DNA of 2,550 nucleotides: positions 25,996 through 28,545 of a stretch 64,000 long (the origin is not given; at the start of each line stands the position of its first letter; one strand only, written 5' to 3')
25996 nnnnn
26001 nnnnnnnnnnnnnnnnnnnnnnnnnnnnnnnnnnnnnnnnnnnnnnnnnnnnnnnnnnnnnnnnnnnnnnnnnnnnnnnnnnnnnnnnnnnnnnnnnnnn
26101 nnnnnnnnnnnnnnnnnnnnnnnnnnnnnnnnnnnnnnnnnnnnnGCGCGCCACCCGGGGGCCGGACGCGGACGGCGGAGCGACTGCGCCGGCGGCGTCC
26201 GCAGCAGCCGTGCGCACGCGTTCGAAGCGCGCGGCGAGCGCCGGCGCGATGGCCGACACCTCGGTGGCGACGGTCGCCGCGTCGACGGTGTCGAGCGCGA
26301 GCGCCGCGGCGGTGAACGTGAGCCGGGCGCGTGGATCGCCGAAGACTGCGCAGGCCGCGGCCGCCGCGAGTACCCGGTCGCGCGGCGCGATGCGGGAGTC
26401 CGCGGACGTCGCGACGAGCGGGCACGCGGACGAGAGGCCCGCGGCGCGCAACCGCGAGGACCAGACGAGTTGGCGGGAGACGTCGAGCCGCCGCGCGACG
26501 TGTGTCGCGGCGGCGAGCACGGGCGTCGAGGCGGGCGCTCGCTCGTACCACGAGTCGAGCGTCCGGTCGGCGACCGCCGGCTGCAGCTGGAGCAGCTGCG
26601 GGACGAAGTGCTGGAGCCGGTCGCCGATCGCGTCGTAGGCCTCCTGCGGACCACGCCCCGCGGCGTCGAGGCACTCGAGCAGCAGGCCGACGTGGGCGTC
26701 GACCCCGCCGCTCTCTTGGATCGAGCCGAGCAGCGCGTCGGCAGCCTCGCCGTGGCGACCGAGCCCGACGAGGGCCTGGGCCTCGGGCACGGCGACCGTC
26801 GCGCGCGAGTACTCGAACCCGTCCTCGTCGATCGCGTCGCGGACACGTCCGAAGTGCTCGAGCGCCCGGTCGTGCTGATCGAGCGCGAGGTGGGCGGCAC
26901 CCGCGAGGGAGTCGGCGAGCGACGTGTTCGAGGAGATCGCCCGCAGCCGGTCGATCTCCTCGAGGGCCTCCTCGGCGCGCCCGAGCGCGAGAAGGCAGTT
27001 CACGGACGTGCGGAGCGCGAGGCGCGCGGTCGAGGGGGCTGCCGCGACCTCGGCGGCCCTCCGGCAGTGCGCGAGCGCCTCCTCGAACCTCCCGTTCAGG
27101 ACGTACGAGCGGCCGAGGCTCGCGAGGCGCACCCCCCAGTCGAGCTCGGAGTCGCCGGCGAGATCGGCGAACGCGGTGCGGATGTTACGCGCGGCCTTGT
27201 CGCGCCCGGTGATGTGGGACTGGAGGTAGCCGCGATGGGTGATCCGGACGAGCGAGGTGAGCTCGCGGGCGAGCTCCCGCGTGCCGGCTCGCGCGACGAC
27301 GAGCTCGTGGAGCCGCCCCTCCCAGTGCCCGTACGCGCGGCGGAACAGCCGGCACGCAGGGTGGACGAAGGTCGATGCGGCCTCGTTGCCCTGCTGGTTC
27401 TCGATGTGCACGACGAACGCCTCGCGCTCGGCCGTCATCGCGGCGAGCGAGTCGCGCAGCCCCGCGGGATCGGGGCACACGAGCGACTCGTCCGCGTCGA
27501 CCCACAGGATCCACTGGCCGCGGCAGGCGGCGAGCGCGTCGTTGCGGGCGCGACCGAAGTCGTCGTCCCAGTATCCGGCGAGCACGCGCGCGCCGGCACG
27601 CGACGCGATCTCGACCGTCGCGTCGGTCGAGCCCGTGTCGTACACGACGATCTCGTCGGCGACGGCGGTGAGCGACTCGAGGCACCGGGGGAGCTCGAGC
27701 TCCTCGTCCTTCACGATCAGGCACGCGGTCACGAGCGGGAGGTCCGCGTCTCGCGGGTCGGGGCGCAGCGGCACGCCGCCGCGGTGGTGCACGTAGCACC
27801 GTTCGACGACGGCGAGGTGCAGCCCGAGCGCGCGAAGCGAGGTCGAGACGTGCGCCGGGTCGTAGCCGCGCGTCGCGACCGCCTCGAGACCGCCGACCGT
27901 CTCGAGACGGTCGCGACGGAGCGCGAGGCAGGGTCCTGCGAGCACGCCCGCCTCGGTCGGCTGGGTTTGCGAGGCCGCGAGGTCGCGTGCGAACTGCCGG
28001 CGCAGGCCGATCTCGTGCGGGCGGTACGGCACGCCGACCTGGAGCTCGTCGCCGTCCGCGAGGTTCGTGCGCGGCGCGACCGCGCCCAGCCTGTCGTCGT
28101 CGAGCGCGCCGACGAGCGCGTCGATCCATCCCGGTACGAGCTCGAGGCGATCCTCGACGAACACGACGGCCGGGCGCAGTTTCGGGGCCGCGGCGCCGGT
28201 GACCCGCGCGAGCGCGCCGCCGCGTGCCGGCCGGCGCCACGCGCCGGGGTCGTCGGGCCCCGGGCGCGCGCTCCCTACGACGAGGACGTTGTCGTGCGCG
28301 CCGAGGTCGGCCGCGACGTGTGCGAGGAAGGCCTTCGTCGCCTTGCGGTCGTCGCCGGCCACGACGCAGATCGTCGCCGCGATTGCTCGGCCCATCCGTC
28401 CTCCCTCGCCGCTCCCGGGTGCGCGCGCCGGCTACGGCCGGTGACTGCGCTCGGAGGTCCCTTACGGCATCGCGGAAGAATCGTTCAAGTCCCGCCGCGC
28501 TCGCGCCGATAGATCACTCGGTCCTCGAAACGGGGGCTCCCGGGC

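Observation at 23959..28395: A 1478-aa, five-to-six-module glycosyltransferase is encoded head-to-head with the flagellin gene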

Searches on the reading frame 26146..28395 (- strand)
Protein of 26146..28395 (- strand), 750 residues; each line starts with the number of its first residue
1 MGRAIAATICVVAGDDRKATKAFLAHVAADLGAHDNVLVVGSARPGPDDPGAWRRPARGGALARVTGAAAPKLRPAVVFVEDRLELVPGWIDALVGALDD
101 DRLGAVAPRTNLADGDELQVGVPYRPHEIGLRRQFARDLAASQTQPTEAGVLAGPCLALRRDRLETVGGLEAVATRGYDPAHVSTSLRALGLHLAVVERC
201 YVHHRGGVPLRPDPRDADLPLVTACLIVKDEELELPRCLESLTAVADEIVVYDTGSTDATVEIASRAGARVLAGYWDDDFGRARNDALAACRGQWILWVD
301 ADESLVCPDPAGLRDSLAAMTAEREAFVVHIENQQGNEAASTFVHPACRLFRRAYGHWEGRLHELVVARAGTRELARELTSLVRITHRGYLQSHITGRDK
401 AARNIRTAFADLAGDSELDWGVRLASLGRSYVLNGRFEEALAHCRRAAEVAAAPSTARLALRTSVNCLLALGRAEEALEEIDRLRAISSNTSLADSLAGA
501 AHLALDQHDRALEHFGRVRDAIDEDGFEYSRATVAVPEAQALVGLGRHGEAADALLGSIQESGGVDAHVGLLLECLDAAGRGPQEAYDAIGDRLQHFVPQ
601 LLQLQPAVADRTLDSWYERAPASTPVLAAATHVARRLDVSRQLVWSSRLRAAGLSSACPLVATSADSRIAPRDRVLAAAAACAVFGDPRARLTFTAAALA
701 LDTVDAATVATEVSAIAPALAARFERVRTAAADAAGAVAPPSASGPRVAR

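Call 37: predict_structure(alignment_id=A1)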
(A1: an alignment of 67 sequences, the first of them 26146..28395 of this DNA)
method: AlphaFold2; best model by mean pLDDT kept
length: 750 residues; sequences in the alignment: 67
mean_pLDDT: 94.5   pTM: 0.88
mean pLDDT of the five models: 94.5, 93.5, 92.9, 92.8, 92.1
residues with pLDDT >= 90: 672; 70-90: 64; 50-70: 5; < 50: 9
segments of 3 or more residues with pLDDT < 50: 743-750
pLDDT, mean of each block of 10 residues (from residue 1): 88 96 96 96 92 94 93 98 96 97 98 97 94 96 95 98 97 91 97 98 95 95 97 97 98 97 98 93 96 97 97 96 97 88 92 94 87 94 94 79 90 88 96 96 98 96 98 98 98 98 98 98 95 96 98 97 92 98 98 95 97 98 97 97 98 97 97 98 97 97 96 97 95 77 44
secondary structure, 60 per line:
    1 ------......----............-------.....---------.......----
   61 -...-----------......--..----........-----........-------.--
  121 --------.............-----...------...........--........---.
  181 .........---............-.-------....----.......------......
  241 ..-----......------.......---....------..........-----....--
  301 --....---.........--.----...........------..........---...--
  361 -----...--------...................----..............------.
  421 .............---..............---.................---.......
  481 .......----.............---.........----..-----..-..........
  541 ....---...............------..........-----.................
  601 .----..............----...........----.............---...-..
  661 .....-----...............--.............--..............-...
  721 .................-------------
elements in order (helices of 4 or more, strands of 3 or more residues): E7-12 H17-28 E36-40 E53-56 E62-64 E76-81 H90-97 E103-110 H129-141 E147-149 E156-160 H161-166 H169-176 H180-189 E193-204 H214-217 E222-228 H235-242 E248-253 H260-266 E270-273 H280-289 E295-298 E303-306 H310-318 E326-336 E343-352 E356-358 E366-368 E377-391 H392-395 H400-413 H420-433 H437-450 H454-470 H474-487 H492-504 H508-516 H531-544 H548-562 H569-578 H584-601 H606-619 H624-634 H639-651 H659-665 H671-685 H688-700 H703-716 H718-737
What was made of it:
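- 27760..28395 (-): Module 1, aa 1-212: GT-A fold, probably a pseudo-glycosyltransferase. AF2 beta/alpha GT-A topology, pLDDT >90 (call 37).
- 26593..27195 (-): Module 3, aa 401-601: TPR-like helical repeats. Paired helices in the AF2 model (call 37).
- On GmaR-type flagellin glycosyltransferase: Helical repeats in the AF2 model (call 37).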

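Call 40: fold_search(model_id=the predicted structure, library=pdb)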
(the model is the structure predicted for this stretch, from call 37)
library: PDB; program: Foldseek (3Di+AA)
matches with E <= 10: 1793; with E <= 0.001: 255
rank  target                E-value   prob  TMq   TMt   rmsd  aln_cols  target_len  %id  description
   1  7msn_B                4.7e-14  1.00  0.34  0.59  13.5       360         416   19  SunS glycosin S-glycosyltransferase (released 2022-04-13)
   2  7msp_A                8.3e-14  1.00  0.34  0.72   3.1       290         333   22  SunS glycosin S-glycosyltransferase (released 2022-04-13)
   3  7msn_A                1.2e-13  1.00  0.34  0.59  12.8       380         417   18  SunS glycosin S-glycosyltransferase (released 2022-04-13)
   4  7msk_A                1.9e-13  1.00  0.34  0.59  12.7       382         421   17  ThuS glycosin S-glycosyltransferase (released 2022-04-13)
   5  7msk_B                2.2e-13  1.00  0.35  0.59  12.4       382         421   17  ThuS glycosin S-glycosyltransferase (released 2022-04-13)
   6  7msp_B                2.7e-13  1.00  0.33  0.72   3.0       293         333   22  SunS glycosin S-glycosyltransferase (released 2022-04-13)
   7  2z86_B                8.1e-11  1.00  0.23  0.28  16.0       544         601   14  Crystal structure of chondroitin polymerase from Escherichia coli strain K4 (K4CP) complexed with UDP-GlcUA and UDP (released 2008-09-16)
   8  2z86_D                2.6e-10  1.00  0.23  0.28  17.2       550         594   14  Crystal structure of chondroitin polymerase from Escherichia coli strain K4 (K4CP) complexed with UDP-GlcUA and UDP (released 2008-09-16)
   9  2z86_A                9.3e-10  1.00  0.23  0.28  14.7       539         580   14  Crystal structure of chondroitin polymerase from Escherichia coli strain K4 (K4CP) complexed with UDP-GlcUA and UDP (released 2008-09-16)
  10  2z87_B                2.0e-09  1.00  0.19  0.23  16.2       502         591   14  Crystal structure of chondroitin polymerase from Escherichia coli strain K4 (K4CP) complexed with UDP-GalNAc and UDP (released 2008-09-16)
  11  5tze_C                1.1e-06  1.00  0.20  0.36  12.6       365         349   17  Crystal structure of S. aureus TarS in complex with UDP-GlcNAc (released 2017-01-04)
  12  5tzi                  1.1e-06  1.00  0.18  0.35  12.7       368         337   15  Crystal structure of S. aureus TarS 1-349 (released 2017-01-04)
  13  9omh_D                1.5e-06  1.00  0.22  0.51   8.1       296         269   15  WrtF fucosyltransferase - Apo (released 2025-10-29)
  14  8chy                  1.7e-06  1.00  0.21  0.51   9.3       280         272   14  Crystal structure of an 8-repeat consensus TPR superhelix with Zinc. (released 2024-02-21)
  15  9omn_B                2.8e-06  1.00  0.21  0.51   8.4       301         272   15  WrtF fucosyltransferase - GDP-2-deoxy-2-fluoro-beta-L-fucose (released 2025-10-29)
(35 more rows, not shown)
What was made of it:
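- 27196..27753 (-): Module 2, aa 215-400: GmaR-like GT2 catalytic domain (KDEE, DTGSTD, DADE, HE). SunS/ThuS are the top Foldseek hits, E 5e-14 (call 40).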

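Call 52: find_related_loci(query=A1, collection=genome_contigs, flank=6000)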
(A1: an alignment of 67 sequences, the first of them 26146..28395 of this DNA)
Query A1 (750 aa) in genome_contigs; peptide patterns used: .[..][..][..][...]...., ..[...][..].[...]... (x = any residue, [..] = any of these).
600 stretches matched a pattern (row limit reached: there are more); 589 encode a relative of the query (tblastn E <= 1e-3); the best 80 are kept; 80 distinct loci.
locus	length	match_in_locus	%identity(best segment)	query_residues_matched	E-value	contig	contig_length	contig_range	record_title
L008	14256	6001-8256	60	1-750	0e+0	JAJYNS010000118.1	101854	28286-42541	MAG: Actinomycetes bacterium isolate DBS2-4.bin87 NODE_266_length_101854_cov_17.555, whole genome shotgun sequence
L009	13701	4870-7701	40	8-750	3e-133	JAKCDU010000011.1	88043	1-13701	MAG: Actinomycetes bacterium isolate ZJ4.bin53 NODE_216_length_88043_cov_7.880215, whole genome shotgun sequence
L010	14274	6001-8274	35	7-724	6e-116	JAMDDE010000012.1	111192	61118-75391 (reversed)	MAG: Actinomycetota bacterium isolate FK_Sedi_B_Bin.150 NODE_266_length_111192_cov_106.026, whole genome shotgun sequenc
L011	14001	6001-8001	38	77-720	1e-105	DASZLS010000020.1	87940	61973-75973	MAG TPA_asm: Acidimicrobiales bacterium isolate SMAG_U5871 k141_2244686, whole genome shotgun sequence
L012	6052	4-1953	39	94-720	3e-102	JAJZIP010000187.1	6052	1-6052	MAG: Actinomycetes bacterium isolate LSA3.bin6 NODE_21292_length_6052_cov_1.565232, whole genome shotgun sequence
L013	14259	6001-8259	33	5-720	3e-98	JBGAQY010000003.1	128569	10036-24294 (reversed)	MAG: Acidimicrobiales bacterium isolate MAG_AAO_H10.38 AAOH10-38_opera_contig_725, whole genome shotgun sequence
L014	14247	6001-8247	36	2-720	2e-98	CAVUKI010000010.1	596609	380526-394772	MAG: uncultured Acidimicrobiaceae bacterium isolate MFD01716.bin.2.149 genome assembly, contig: contig_4789, whole genom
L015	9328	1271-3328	39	58-723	1e-92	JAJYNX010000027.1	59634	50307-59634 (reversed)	MAG: Actinomycetes bacterium isolate DBS2-4.bin99 NODE_748_length_59634_cov_4.55489, whole genome shotgun sequence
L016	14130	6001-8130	47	12-729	2e-167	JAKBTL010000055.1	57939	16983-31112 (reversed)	MAG: Actinomycetes bacterium isolate MAS3.bin110 NODE_868_length_57939_cov_6.910417, whole genome shotgun sequence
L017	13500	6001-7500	40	221-721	1e-80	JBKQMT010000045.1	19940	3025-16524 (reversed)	MAG: Acidimicrobiales bacterium isolate LABRr1A1B1C__bin_78 LABRr1A1B1C_000000092147, whole genome shotgun sequence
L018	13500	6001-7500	39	221-721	8e-80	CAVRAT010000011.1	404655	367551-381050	MAG: uncultured Acidimicrobiaceae bacterium isolate MFD04492.bin.2.85 genome assembly, contig: contig_8016, whole genome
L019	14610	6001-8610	39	220-518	4e-35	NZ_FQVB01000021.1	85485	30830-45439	Desulfacinum infernum DSM 9756, whole genome shotgun sequence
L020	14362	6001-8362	36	207-529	6e-35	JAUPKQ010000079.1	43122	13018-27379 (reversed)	MAG: Actinomycetota bacterium isolate erpe_2018_pw_0hr_WHONDRS-PP48-000085_B_bin.37 scaffold_410022, whole genome shotgu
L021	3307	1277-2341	30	222-573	2e-34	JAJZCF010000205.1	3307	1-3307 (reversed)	MAG: Actinomycetes bacterium isolate JA2.bin13 NODE_18238_length_3307_cov_57.048742, whole genome shotgun sequence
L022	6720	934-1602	44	220-443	5e-34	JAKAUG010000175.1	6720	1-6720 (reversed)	MAG: Bacillota bacterium isolate YP3.bin25 NODE_14859_length_6720_cov_1.12392, whole genome shotgun sequence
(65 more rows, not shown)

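Call 71: search_protein_families(library=pfam, proteins=[L019:21-2312:+, L019:2354-4702:+, L019:5845-7587:+, L019:7678-9315:+, L019:9276-10994:+, L019:11094-11936:+, L019:4668-5999:+], max_evalue=0.0001)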
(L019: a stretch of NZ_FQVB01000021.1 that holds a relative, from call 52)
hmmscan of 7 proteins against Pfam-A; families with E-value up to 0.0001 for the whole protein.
L019:21-2312:+ (763 aa): 8 families
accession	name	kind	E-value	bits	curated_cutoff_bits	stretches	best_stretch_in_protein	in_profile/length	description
PF00535.33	Glycos_transf_2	-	1.2e-28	100.6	23.3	1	96-278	1-167/168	Glycosyl transferase family 2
PF13641.12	Glyco_tranf_2_3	-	4.8e-18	66.5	27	1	95-327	3-217/230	Glycosyltransferase like family 2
PF13692.12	Glyco_trans_1_4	-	1.3e-17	64.8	27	1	549-687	3-128/142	Glycosyl transferases group 1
PF00534.26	Glycos_transf_1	-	2.1e-14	53.9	26.4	1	621-685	77-142/172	Glycosyl transferases group 1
PF20706.3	GT4-conflict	-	1.1e-08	34.9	26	1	630-746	275-379/385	Family 4 Glycosyltransferase in conflict systems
PF10111.15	Glyco_tranf_2_2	-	1.7e-08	34.7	27.3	1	96-305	1-206/276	Glycosyltransferase like family 2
PF13632.12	Glyco_trans_2_3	-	4.8e-06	27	27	1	180-345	3-142/198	Glycosyl transferase family group 2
PF13524.12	Glyco_trans_1_2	-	5e-05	23.7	25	0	623-752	33-140/144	Glycosyl transferase-like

L019:2354-4702:+ (782 aa): 5 families
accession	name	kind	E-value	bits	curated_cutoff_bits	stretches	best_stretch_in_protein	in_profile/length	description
PF13692.12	Glyco_trans_1_4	-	4.8e-33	114.8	27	2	567-684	2-110/142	Glycosyl transferases group 1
PF00534.26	Glycos_transf_1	-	8.8e-32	110.4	26.4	2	565-684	14-126/172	Glycosyl transferases group 1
PF20706.3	GT4-conflict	-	7e-19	68.5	26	2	540-763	174-384/385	Family 4 Glycosyltransferase in conflict systems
PF13524.12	Glyco_trans_1_2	-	1e-15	58.3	25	2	636-765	32-143/144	Glycosyl transferase-like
PF13439.12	Glyco_transf_4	-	2.7e-10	41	28.5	1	473-550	98-169/170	Glycosyltransferase Family 4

L019:5845-7587:+ (580 aa): 13 families
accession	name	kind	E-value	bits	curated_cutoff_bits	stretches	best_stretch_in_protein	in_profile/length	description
PF00535.33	Glycos_transf_2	-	1.3e-24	87.5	23.3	1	56-160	1-113/168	Glycosyl transferase family 2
PF07719.23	TPR_2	-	6.8e-17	60.6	27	1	512-543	3-34/34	Tetratricopeptide repeat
PF13432.12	TPR_16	-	1.3e-15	57.9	32.7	1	520-573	7-60/65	Tetratricopeptide repeat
PF14559.12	TPR_19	-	1.5e-13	51.3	25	1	521-573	2-54/68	Tetratricopeptide repeat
PF13428.12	TPR_14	-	2.1e-11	43.8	23.5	1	511-552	2-43/44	Tetratricopeptide repeat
PF23914.1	TPR_CcmH_CycH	-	1.3e-09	38.5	42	0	238-345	39-145/158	Cytochrome c-type biogenesis protein H TPR domain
PF12895.13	ANAPC3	-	5.9e-09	36.5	27.2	0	301-347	3-49/82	Anaphase-promoting complex, cyclosome, subunit 3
PF00515.34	TPR_1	-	4.5e-08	33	27.8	0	516-543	7-34/34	Tetratricopeptide repeat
PF14853.12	Fis1_TPR_C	-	1.7e-06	28.5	25.3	1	516-547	7-38/53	Fis1 C-terminal tetratricopeptide repeat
PF13704.12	Glyco_tranf_2_4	-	5.1e-06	27.3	27.5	1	62-149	1-96/98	Glycosyl transferase family 2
PF13424.12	TPR_12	-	8e-06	26.4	30.1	0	290-351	6-75/77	Tetratricopeptide repeat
PF24575.1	TPR_Slam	-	3.4e-05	24.7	35.2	0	515-555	52-92/104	Surface lipoprotein assembly modifier, N-terminal TPR repeats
PF13414.12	TPR_11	-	5.6e-05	23.2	26.8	0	522-558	6-42/42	TPR repeat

L019:7678-9315:+ (545 aa): 6 families
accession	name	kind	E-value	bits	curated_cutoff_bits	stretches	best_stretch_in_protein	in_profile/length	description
PF00535.33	Glycos_transf_2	-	7.1e-19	68.8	23.3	1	9-92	1-92/168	Glycosyl transferase family 2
PF07719.23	TPR_2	-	3.5e-11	42.8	27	0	397-426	2-31/34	Tetratricopeptide repeat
PF00515.34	TPR_1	-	5.7e-08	32.7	27.8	0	399-426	4-31/34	Tetratricopeptide repeat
PF14559.12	TPR_19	-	7.4e-06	26.6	25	0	410-457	5-52/68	Tetratricopeptide repeat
PF13428.12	TPR_14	-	2.7e-05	24.8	23.5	0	408-439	13-44/44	Tetratricopeptide repeat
PF13181.12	TPR_8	-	9.3e-05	22.7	25.7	0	434-454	5-25/34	Tetratricopeptide repeat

L019:9276-10994:+ (572 aa): 4 families
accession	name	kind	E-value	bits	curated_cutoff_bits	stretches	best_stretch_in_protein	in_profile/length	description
PF00534.26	Glycos_transf_1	-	2.7e-24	86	26.4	1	223-370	5-142/172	Glycosyl transferases group 1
PF13692.12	Glyco_trans_1_4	-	1.2e-18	68.2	27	1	235-370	3-126/142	Glycosyl transferases group 1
PF20706.3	GT4-conflict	-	3.6e-06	26.7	26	1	200-358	171-319/385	Family 4 Glycosyltransferase in conflict systems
PF13439.12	Glyco_transf_4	-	5.1e-05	23.8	28.5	0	90-183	56-153/170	Glycosyltransferase Family 4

L019:11094-11936:+ (280 aa): 2 families
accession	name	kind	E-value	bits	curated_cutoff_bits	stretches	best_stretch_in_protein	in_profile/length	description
PF00669.25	Flagellin_N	-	4.2e-36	124.5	26.6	1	7-139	1-133/139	Bacterial flagellin N-terminal helical region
PF00700.27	Flagellin_C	-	1.4e-26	93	23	1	194-279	1-86/86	Bacterial flagellin C-terminal helical region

L019:4668-5999:+ (443 aa): 21 families
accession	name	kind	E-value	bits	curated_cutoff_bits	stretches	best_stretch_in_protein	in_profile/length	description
PF13428.12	TPR_14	-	3e-35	117.5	23.5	0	342-383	2-43/44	Tetratricopeptide repeat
PF14559.12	TPR_19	-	9e-34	116.1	25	4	256-318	1-63/68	Tetratricopeptide repeat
PF13432.12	TPR_16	-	2.4e-30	105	32.7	3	218-279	3-64/65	Tetratricopeptide repeat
PF07719.23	TPR_2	-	3.7e-30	101.9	27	1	246-279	1-34/34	Tetratricopeptide repeat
PF00515.34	TPR_1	-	2.1e-26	91.1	27.8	1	246-279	1-34/34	Tetratricopeptide repeat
PF13414.12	TPR_11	-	1.5e-23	82.6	26.8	1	219-257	1-39/42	TPR repeat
PF13181.12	TPR_8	-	1.6e-23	81.3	25.7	1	246-278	1-33/34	Tetratricopeptide repeat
PF13371.12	TPR_9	-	8.7e-20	71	35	1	254-316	3-65/73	Tetratricopeptide repeat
PF23914.1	TPR_CcmH_CycH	-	4.4e-19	69.3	42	1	221-318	25-125/158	Cytochrome c-type biogenesis protein H TPR domain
PF13424.12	TPR_12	-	8.3e-16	58.4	30.1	2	211-276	2-75/77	Tetratricopeptide repeat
PF13176.12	TPR_7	-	1.2e-15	56.6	27.9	0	248-281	1-34/36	Tetratricopeptide repeat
PF13431.12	TPR_17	-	1.4e-15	56.6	24.4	0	234-266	1-33/34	Tetratricopeptide repeat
PF13174.12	TPR_6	-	3.5e-12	46.5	26.3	0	119-146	5-32/33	Tetratricopeptide repeat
PF14561.12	TPR_20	-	2.2e-07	31.6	25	0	132-181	6-55/90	Tetratricopeptide repeat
PF12569.14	NatA_aux_su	-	7.6e-07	28.9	33.3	0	351-408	202-259/515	N-terminal acetyltransferase A, auxiliary subunit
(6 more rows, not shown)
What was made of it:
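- Unfused equivalents (GT2-TPR x2, TPR, GT4s, GT2+GT4) sit directly upstream of flagellin in Desulfacinum infernum (call 71).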

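Call 76: search_solved_structures(query=A1, max_evalue=1, show_alignments=0)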
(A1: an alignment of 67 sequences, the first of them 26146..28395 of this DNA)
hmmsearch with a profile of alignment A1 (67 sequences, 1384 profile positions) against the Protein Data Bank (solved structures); distinct sequences matched with E-value up to 1: 162 (the best 60 are shown).
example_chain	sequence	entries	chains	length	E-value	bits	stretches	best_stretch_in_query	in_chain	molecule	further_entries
22ao_A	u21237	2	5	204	1.6e-50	175.4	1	219-419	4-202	GmaR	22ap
6een_D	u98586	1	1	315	3.6e-30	108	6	437-524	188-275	Designer Pentatricopeptide Protein dPPR10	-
6een_B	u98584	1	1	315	8.4e-27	96.8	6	437-527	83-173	Designer Pentatricopeptide Protein dPPR10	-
6een_C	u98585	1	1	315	3.4e-26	94.8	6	437-524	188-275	Designer Pentatricopeptide Protein dPPR10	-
6een_A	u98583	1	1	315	5.7e-26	94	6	437-526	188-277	Designer Pentatricopeptide Protein dPPR10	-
5orq_A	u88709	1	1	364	3.9e-24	87.9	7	436-525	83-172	cPPR-Telo1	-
5orm_A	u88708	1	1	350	2.3e-23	85.4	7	437-525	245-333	cPPR-Telo1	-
4wn4_A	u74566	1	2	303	1e-22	83.2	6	436-523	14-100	Pentatricopeptide repeat protein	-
7msp_A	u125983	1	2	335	1.1e-22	83.1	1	218-463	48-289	SPbeta prophage-derived glycosyltransferase SunS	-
7msn_A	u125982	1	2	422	2.2e-22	82.1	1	218-463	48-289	SPbeta prophage-derived glycosyltransferase SunS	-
4wsl_A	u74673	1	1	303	8.1e-22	80.3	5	436-523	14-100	Pentatricopeptide repeat protein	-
9qhb_A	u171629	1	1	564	2.1e-18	69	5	426-520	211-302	Engineered tetratricopeptide repeat protein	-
6tvp_A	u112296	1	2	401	4.5e-18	67.8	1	1068-1364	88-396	Alpha-maltose-1-phosphate synthase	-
8bu0_A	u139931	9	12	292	3.2e-17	65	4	425-520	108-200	Consensus tetratricopeptide repeat protein | Crystal structure of an 8-repeat consensus TPR superhelix with Zinc. | Monomer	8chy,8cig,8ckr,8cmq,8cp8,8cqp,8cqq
4pjr_A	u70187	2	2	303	4e-17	64.7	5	436-523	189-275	Pentatricopeptide repeat protein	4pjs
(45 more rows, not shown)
